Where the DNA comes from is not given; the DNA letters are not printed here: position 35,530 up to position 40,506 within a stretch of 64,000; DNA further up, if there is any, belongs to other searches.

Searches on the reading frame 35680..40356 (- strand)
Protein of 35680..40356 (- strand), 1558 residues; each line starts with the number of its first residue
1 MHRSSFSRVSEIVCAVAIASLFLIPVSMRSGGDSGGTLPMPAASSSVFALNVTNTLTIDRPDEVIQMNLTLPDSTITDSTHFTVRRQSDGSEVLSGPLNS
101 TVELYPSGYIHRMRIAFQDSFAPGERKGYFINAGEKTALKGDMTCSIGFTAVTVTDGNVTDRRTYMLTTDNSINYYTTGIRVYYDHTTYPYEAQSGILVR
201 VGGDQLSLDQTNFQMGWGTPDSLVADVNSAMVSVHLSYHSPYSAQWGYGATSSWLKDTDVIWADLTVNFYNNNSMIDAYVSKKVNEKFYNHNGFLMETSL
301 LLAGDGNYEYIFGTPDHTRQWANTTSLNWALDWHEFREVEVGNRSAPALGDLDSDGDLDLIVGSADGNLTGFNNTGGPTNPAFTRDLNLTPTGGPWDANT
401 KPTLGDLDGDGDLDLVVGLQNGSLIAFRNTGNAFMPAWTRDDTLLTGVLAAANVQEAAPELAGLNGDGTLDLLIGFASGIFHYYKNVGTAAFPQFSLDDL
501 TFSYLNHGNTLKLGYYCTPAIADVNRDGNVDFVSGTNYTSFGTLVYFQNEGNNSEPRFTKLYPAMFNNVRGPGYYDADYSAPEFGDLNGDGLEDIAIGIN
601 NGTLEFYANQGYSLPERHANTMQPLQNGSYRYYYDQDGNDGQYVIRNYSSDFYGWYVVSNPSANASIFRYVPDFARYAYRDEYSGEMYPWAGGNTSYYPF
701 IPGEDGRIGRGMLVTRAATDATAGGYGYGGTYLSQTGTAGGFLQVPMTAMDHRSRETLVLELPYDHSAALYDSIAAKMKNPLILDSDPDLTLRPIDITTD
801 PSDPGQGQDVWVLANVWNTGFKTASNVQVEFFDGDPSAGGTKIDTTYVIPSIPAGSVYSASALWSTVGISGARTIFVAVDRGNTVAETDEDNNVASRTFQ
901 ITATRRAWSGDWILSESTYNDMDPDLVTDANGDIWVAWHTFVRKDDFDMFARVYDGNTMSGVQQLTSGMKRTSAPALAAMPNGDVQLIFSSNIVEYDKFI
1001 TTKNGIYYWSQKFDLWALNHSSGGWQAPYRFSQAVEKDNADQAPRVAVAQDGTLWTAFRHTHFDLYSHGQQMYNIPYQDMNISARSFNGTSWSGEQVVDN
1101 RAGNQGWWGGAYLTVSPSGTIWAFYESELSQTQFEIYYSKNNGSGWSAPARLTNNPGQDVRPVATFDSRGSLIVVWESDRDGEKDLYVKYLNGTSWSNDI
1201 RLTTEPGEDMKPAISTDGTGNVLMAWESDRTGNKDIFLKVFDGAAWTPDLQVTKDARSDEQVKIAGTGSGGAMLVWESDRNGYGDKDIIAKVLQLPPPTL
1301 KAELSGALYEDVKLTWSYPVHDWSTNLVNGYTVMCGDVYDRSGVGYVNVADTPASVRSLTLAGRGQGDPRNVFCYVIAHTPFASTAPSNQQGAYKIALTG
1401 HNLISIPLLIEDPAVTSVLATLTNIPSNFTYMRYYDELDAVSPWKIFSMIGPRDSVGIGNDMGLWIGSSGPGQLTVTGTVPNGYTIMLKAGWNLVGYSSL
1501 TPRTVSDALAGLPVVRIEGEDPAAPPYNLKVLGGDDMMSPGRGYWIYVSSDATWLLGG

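Call 28: search_protein_families(library=pfam, proteins=[window:35680-40356:-], max_evalue=0.0001)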
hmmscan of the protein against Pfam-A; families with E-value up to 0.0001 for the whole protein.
window:35680-40356:- (1558 aa): 4 families
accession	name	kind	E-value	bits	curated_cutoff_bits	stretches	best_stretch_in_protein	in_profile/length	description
PF13517.12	FG-GAP_3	-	2.3e-17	63.8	26.9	3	351-417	1-61/61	FG-GAP-like repeat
PF01839.29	FG-GAP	-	4.8e-14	52.3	22.1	0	584-612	7-33/37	FG-GAP repeat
PF07705.17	CARDB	-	1.4e-13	51.3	22.7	1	788-896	2-100/101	CARDB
PF07676.18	PD40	-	7.7e-06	26.2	20.9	0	1201-1237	3-37/38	WD40-like Beta Propeller Repeat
